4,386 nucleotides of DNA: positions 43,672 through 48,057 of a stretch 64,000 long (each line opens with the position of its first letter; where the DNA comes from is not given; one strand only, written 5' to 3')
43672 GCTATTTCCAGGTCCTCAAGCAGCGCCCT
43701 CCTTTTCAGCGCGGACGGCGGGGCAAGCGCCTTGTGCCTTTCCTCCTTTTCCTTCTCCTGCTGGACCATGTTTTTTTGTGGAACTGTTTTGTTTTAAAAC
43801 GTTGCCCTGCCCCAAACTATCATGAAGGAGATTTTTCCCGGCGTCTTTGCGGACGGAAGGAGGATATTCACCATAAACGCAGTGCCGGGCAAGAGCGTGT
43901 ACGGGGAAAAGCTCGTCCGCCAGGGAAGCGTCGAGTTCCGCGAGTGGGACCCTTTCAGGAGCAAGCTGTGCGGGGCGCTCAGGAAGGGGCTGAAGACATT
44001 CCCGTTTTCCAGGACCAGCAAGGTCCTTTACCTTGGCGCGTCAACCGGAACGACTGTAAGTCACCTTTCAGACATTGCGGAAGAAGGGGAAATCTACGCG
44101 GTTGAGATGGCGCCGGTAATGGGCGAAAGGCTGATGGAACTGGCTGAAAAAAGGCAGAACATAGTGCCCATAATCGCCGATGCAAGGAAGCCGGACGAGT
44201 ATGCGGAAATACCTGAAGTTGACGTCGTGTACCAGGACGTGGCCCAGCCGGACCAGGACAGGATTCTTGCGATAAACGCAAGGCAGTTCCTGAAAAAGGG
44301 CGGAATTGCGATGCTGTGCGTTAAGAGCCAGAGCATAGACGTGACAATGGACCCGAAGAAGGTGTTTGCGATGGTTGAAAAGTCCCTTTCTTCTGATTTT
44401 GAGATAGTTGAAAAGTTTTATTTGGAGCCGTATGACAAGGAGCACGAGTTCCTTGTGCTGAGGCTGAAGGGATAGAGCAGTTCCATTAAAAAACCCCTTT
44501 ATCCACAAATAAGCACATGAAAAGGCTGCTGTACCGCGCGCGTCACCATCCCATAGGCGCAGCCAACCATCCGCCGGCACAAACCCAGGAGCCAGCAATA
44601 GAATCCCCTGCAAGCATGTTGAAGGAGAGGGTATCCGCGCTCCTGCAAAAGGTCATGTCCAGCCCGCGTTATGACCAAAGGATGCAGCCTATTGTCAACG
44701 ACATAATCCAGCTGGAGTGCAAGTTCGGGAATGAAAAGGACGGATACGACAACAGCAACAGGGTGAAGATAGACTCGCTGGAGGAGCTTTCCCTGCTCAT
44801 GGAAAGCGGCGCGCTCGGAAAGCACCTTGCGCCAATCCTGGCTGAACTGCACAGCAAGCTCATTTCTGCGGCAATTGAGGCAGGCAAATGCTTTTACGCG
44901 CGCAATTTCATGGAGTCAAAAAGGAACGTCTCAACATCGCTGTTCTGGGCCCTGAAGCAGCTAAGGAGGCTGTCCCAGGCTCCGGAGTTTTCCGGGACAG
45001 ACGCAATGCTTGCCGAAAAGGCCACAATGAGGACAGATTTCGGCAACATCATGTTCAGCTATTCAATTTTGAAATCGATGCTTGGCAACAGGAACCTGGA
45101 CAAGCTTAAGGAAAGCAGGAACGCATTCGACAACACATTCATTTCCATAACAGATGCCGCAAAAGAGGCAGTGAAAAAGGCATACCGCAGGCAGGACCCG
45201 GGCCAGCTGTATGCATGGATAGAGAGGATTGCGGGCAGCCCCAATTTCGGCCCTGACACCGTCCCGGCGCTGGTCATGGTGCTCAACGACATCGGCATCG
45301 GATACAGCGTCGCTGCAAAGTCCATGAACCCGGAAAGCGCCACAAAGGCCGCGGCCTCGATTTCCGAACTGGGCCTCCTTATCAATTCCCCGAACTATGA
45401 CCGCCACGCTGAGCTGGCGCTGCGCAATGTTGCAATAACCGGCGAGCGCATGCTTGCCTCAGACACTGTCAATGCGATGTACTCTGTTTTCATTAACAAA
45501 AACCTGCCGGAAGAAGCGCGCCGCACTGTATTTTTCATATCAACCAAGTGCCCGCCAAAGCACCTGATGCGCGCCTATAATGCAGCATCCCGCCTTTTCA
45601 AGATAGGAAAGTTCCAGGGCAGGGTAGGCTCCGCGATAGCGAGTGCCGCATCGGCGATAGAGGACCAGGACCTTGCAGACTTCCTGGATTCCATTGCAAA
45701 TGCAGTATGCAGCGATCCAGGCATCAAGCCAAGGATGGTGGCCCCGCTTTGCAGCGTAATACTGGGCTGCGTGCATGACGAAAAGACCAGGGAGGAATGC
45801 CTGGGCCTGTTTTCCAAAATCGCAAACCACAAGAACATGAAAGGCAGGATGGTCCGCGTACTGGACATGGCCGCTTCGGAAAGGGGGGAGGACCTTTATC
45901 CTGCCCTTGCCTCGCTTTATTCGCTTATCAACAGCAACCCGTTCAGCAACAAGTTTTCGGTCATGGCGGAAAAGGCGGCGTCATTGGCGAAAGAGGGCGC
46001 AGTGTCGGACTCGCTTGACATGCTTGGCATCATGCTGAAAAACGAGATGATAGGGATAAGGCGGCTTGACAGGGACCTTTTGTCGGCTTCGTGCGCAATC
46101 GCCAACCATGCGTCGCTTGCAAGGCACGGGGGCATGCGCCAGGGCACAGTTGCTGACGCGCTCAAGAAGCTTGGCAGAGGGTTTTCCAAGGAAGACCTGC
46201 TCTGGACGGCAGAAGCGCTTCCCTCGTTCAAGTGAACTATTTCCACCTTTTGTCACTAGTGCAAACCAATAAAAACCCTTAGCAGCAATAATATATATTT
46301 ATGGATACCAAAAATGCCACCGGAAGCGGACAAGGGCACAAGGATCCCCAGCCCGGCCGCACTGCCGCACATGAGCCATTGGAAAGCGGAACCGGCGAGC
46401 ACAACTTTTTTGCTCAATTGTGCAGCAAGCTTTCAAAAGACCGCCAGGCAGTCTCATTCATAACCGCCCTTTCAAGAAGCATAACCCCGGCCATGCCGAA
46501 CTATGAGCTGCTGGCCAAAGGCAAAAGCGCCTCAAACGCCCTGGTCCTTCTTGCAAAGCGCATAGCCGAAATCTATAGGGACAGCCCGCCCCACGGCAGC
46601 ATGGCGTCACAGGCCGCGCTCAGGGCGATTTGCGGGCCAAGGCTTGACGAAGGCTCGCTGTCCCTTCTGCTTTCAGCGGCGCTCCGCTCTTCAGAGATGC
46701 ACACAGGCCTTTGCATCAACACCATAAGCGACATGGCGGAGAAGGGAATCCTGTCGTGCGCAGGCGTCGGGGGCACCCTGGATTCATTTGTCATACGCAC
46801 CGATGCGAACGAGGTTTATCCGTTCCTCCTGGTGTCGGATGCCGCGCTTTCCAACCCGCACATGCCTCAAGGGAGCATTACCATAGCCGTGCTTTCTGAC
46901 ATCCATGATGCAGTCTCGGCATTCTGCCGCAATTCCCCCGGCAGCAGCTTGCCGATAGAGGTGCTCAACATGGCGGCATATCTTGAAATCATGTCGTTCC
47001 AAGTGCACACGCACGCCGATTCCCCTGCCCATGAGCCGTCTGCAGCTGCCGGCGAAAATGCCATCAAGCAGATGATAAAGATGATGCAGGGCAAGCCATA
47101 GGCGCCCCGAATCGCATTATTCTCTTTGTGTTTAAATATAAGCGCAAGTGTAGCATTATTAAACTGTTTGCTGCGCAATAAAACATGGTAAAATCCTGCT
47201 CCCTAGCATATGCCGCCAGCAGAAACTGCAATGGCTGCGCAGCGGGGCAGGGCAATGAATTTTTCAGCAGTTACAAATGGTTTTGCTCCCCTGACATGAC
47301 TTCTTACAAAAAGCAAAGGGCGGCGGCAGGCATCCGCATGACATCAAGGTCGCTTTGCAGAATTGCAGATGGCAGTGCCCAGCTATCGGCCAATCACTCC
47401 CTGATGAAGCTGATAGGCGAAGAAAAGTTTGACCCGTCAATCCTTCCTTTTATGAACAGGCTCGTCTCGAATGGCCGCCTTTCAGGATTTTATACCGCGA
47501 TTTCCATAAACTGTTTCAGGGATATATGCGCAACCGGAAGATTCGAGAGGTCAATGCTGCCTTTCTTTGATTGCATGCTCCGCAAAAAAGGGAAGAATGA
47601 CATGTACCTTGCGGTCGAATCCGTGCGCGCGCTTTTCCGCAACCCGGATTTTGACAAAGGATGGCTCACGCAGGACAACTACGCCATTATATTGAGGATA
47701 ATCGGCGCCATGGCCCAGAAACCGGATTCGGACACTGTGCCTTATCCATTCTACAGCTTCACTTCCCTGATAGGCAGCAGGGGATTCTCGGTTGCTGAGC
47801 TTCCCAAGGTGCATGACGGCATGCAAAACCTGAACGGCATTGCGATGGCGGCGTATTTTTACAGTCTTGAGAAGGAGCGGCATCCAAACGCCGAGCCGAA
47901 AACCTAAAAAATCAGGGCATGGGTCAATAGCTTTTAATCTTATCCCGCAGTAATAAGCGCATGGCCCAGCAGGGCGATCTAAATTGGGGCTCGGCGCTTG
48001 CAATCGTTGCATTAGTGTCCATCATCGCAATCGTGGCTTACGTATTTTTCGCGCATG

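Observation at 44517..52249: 7.7-kb same-strand block of uncharacterised genes: divergent helical-repeat paralogs, an Ig-like adhesin and a DUF4349-like lipoprotein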

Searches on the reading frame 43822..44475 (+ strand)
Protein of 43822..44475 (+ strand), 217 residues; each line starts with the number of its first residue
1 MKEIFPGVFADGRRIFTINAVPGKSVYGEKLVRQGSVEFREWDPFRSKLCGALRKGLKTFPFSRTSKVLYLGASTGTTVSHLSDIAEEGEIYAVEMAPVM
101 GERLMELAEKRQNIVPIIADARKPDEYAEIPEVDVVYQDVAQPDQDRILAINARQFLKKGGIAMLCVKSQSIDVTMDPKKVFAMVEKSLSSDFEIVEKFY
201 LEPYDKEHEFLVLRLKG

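Call 8: find_related_loci(query=window:43822-44475:+, collection=genome_contigs, flank=10000)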
Query window:43822-44475:+ (217 aa) in genome_contigs; peptide patterns used: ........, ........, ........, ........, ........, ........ (x = any residue, [..] = any of these).
244 stretches matched a pattern; 36 encode a relative of the query (tblastn E <= 1e-3); 36 distinct loci.
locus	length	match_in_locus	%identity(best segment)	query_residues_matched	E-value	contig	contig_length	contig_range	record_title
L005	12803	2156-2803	85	1-216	8e-129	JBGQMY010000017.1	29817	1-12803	MAG: Candidatus Micrarchaeia archaeon isolate OBJ2_061818_130_7 k141_1537288_length_29817_cov_10.0000, whole genome shot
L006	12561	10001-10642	66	1-214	6e-94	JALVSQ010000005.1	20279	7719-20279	MAG: Candidatus Micrarchaeota archaeon isolate A3_metabat2_scaf2bin.362 A3_NODE_1231_length_20279_cov_2.355449, whole ge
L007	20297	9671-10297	53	1-213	3e-73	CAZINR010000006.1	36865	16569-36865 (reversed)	MAG TPA_asm: uncultured archaeon isolate SRP332253_co2_107 genome assembly, contig: NODE_966_length_36865_cov_4.501059,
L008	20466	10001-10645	52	1-214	1e-71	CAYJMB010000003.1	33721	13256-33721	MAG TPA_asm: uncultured archaeon isolate ERP125453_co1_110 genome assembly, contig: NODE_1047_length_33721_cov_27.714341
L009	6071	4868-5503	54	1-212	7e-71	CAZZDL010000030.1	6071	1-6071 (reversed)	MAG TPA_asm: Candidatus Micrarchaeota archaeon isolate SRP141559_co1_50 genome assembly, contig: NODE_8246_length_6071_c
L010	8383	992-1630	52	1-212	7e-71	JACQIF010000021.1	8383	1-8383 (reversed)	MAG: Candidatus Aenigmatarchaeota archaeon isolate NC_groundwater_1118_Ag_S-0.1um_53_25 S_p1_S3_coassembly_k141_523226,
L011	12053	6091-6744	54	1-216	1e-69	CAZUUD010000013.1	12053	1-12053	MAG TPA_asm: uncultured archaeon isolate SRP141552_co1_148 genome assembly, contig: NODE_2443_length_12053_cov_39.584347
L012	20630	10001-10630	51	8-215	2e-66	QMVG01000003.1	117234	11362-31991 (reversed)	MAG: Candidatus Micrarchaeota archaeon isolate B47_G15 B47_Guay15_scaffold_00003, whole genome shotgun sequence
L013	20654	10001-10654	50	1-214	3e-66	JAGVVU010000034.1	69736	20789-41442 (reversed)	MAG: Candidatus Aenigmatarchaeota archaeon isolate RIFCSPLOWO2_01_FULL_48_10 rifcsplowo2_01_scaffold_5391, whole genome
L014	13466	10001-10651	47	1-216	1e-64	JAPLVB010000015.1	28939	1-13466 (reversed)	MAG: Candidatus Aenigmatarchaeota archaeon isolate LacPavin_0920_SED5_MAG_47_10 LacPavin_0920_SED5_scaffold_231286, whol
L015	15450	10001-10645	52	1-214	3e-64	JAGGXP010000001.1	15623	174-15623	MAG: Candidatus Aenigmatarchaeota archaeon isolate AUK155 PB_MBMC_109_c_000000000012, whole genome shotgun sequence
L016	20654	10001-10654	50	1-217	5e-64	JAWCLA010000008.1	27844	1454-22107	MAG: Candidatus Aenigmatarchaeota archaeon isolate JZ-2_201705_bins_163 JZ-2_201705_bins_163_scaffold_8, whole genome sh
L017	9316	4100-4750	49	1-216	4e-64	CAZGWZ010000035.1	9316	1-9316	MAG TPA_asm: uncultured archaeon isolate binchicken_co129_219 genome assembly, contig: NODE_23953_length_9316_cov_5.2112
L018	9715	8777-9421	50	1-216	5e-63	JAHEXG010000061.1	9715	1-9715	MAG: Candidatus Altiarchaeales archaeon isolate nzgw1 NODE_7777_length_9716_cov_4.170297, whole genome shotgun sequence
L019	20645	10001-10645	49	1-216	9e-63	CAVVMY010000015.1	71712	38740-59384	MAG: Candidatus Altiarchaeales archaeon isolate MFD04492.bin.2.19 genome assembly, contig: contig_54551, whole genome sh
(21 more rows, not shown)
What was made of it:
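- Organism. flpA relatives are Micrarchaeota MAGs (call 8).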

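Call 26: search_protein_families(library=phrogs, proteins=[L005:6451-8106:+], max_evalue=0.1)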
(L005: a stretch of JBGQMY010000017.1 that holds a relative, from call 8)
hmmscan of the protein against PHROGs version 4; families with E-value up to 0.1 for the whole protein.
L005:6451-8106:+ (551 aa): 1 family
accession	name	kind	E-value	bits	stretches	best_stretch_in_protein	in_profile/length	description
phrog_4752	-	other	0.016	15.4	0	188-267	60-135/241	tRNA methyltransferase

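Call 27: search_protein_families(library=padloc, proteins=[L005:6451-8106:+], max_evalue=0.1)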
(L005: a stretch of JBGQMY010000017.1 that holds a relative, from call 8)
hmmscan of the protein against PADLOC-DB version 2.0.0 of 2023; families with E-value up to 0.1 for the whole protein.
L005:6451-8106:+ (551 aa): 1 family
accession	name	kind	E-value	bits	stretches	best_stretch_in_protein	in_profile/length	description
PDLC04134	mad2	-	0.0044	13.9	1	183-332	295-408/492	mads_2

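Call 62: search_protein_families(library=pfam, proteins=[L005:3077-5416:+, L005:6451-8106:+, L005:8159-8581:+], max_evalue=0.01)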
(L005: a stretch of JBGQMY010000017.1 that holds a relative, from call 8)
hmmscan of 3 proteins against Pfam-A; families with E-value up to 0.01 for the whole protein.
L005:3077-5416:+ (779 aa): 2 families
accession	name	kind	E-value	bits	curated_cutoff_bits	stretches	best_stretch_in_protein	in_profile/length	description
PF18998.6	Flg_new_2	-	7.6e-26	90.3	23.6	2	509-579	4-72/73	Divergent InlB B-repeat domain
PF13573.12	SprB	-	0.0019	18.3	28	0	331-343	17-29/37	SprB repeat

L005:6451-8106:+ (551 aa): 4 families
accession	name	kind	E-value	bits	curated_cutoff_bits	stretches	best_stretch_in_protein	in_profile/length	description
PF08241.18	Methyltransf_11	-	0.00024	22.1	21.2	0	184-272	1-79/95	Methyltransferase domain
PF13847.12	Methyltransf_31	-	0.00057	20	27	1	183-317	7-113/145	Methyltransferase domain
PF13649.12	Methyltransf_25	-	0.0035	18.4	27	0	184-272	2-82/97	Methyltransferase domain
PF08242.18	Methyltransf_12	-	0.004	18.3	30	0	184-266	1-78/98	Methyltransferase domain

L005:8159-8581:+ (140 aa): 0 families

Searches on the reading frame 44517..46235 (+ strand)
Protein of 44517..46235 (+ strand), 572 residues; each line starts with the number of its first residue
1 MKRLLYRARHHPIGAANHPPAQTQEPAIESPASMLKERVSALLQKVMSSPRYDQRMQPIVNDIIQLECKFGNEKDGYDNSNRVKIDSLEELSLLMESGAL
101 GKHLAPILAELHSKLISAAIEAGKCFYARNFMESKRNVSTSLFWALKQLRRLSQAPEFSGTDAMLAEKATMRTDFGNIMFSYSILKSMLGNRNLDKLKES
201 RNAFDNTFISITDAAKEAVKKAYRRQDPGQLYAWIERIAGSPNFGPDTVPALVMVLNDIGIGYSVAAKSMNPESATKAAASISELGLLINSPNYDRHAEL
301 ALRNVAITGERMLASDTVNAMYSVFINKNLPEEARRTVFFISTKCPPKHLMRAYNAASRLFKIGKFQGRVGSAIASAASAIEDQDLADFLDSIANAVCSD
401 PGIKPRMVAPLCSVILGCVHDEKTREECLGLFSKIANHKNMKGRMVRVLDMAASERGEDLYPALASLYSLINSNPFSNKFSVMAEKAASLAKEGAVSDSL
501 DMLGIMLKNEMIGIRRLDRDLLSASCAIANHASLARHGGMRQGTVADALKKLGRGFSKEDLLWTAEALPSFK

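Call 3: search_protein_families(library=pfam, proteins=[window:44517-46235:+], max_evalue=1)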
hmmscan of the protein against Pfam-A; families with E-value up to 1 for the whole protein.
window:44517-46235:+ (572 aa): 0 families

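Call 4: search_protein_families(library=ncbifam, proteins=[window:44517-46235:+], max_evalue=1)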
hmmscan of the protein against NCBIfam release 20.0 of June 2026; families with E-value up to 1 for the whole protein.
window:44517-46235:+ (572 aa): 3 families
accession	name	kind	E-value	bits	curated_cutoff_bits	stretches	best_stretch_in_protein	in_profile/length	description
TIGR02906.1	spore_CotS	subfamily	0.014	14.3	172.7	1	167-234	112-180/314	CotS family spore coat protein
NF010093.0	PRK13579.1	equivalog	0.019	13.8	459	1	119-167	233-279/371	glycine cleavage system aminomethyltransferase GcvT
NF052446.1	SCO5555_fam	equivalog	0.074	12.9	40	1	198-226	28-56/65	SCO5555 family protein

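Call 6: find_homologous_proteins(query=window:44517-46235:+, max_evalue=0.001)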
Query window:44517-46235:+ (572 aa): 1 proteins with E <= 0.001 among 8000 candidates.
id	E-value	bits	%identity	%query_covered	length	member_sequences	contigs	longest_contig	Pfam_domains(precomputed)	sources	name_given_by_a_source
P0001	0.0e+0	1263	100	100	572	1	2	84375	-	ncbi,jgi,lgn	jgi:hypothetical protein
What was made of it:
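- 44517..46235 (+): g1, 572 aa. The long member of the helical-repeat superfamily; predicted cytoplasmic, pI 9.2. A word-indexed search found only itself (call 6).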

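Call 26: search_protein_families(library=phrogs, proteins=[window:44517-46235:+], max_evalue=0.1)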
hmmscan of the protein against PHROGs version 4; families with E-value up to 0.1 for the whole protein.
window:44517-46235:+ (572 aa): 0 families

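Call 27: search_protein_families(library=padloc, proteins=[window:44517-46235:+], max_evalue=0.1)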
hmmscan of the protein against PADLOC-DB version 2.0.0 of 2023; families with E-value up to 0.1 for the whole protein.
window:44517-46235:+ (572 aa): 0 families

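Call 28: list_cluster_members(proteins=[window:44517-46235:+, window:46301-47101:+, window:47185-47907:+, window:47961-49787:+, window:49865-50713:+, window:50782-51564:+, window:51566-52249:+])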
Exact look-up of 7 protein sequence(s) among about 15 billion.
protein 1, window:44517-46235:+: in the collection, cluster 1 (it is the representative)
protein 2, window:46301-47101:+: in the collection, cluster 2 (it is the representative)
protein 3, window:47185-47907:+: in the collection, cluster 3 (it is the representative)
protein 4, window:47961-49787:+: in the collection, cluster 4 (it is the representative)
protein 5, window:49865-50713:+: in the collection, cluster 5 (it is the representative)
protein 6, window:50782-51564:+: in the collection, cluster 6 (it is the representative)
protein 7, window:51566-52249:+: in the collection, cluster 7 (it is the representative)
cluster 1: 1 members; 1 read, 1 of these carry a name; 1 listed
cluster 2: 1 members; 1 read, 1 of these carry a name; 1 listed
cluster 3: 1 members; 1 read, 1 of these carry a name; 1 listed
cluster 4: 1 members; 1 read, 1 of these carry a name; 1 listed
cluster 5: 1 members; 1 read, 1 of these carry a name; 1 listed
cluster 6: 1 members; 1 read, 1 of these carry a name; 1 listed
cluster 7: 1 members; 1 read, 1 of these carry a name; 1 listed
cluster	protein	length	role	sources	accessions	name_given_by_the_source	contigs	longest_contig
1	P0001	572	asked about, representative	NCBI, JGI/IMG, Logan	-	hypothetical protein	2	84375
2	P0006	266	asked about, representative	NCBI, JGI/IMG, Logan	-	hypothetical protein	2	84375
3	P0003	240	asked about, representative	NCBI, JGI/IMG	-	hypothetical protein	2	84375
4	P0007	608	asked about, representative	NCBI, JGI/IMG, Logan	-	hypothetical protein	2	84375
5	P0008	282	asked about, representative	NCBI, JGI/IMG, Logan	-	hypothetical protein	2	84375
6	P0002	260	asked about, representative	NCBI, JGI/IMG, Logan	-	hypothetical protein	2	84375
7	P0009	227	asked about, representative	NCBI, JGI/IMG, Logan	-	hypothetical protein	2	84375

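Call 56: search_solved_structures(query=A6, max_evalue=10)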
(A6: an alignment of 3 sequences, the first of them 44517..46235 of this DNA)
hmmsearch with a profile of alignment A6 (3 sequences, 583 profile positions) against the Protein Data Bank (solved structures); distinct sequences matched with E-value up to 10: 2.
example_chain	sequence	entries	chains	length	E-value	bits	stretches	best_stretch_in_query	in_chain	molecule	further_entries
1ef8_A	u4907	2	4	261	0.86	11.4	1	250-333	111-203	METHYLMALONYL COA DECARBOXYLASE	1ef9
6n92_A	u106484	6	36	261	0.86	11.4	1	250-333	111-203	Methylmalonyl-CoA decarboxylase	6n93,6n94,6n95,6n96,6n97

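Call 91: find_related_loci(query=A6, collection=viral_contigs, flank=5000)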
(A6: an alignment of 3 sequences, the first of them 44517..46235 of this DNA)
Query A6 (572 aa) in viral_contigs; peptide patterns used: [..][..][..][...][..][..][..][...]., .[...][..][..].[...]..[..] (x = any residue, [..] = any of these).
105 stretches matched a pattern, but none encodes a relative of the query by tblastn (E <= 1e-3).

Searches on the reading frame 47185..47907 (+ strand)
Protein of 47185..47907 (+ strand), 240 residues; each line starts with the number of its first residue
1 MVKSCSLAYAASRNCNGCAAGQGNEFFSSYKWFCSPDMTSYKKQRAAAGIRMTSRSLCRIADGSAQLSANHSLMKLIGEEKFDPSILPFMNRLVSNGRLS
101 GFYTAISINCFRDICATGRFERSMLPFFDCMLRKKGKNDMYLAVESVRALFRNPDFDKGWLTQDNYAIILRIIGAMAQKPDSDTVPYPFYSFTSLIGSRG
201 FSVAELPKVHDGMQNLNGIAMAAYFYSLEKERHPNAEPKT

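Call 3: search_protein_families(library=pfam, proteins=[window:47185-47907:+], max_evalue=1)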
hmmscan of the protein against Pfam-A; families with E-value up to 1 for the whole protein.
window:47185-47907:+ (240 aa): 0 families

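Call 4: search_protein_families(library=ncbifam, proteins=[window:47185-47907:+], max_evalue=1)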
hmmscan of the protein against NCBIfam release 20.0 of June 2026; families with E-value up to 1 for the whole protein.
window:47185-47907:+ (240 aa): 0 families

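Call 26: search_protein_families(library=phrogs, proteins=[window:47185-47907:+], max_evalue=0.1)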
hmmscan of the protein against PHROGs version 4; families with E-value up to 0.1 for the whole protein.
window:47185-47907:+ (240 aa): 0 families

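Call 27: search_protein_families(library=padloc, proteins=[window:47185-47907:+], max_evalue=0.1)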
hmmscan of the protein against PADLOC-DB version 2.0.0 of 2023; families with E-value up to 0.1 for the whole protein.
window:47185-47907:+ (240 aa): 0 families

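Call 55: search_solved_structures(query=A5, max_evalue=10)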
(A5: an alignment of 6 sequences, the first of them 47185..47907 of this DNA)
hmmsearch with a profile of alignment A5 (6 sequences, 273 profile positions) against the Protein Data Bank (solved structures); distinct sequences matched with E-value up to 10: 0.
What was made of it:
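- Tried and rejected: The g3 and g1 families gave no real hit (calls 55, 56).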

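Call 60: find_homologous_proteins(query=A5, max_evalue=0.01)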
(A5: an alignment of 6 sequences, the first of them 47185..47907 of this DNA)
Query A5 (6 sequences) (240 aa, profile of the alignment): 1 proteins with E <= 0.01 among 4439 candidates.
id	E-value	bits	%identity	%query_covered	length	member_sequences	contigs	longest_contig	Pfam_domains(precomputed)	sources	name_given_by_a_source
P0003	2.2e-88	314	100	100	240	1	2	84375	-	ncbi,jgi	jgi:hypothetical protein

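Call 79: search_protein_families(library=pfam, alignment_id=A5, max_evalue=1)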
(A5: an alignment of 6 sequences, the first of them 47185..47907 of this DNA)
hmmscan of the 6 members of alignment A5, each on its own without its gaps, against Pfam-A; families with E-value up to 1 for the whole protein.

A. member 1, window:47185-47907:+ (240 aa): 0 families

B. families by the number of members that match (of 6 scanned): 1 family
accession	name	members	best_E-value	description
PF12812.13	PDZ_1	1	0.22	PDZ-like domain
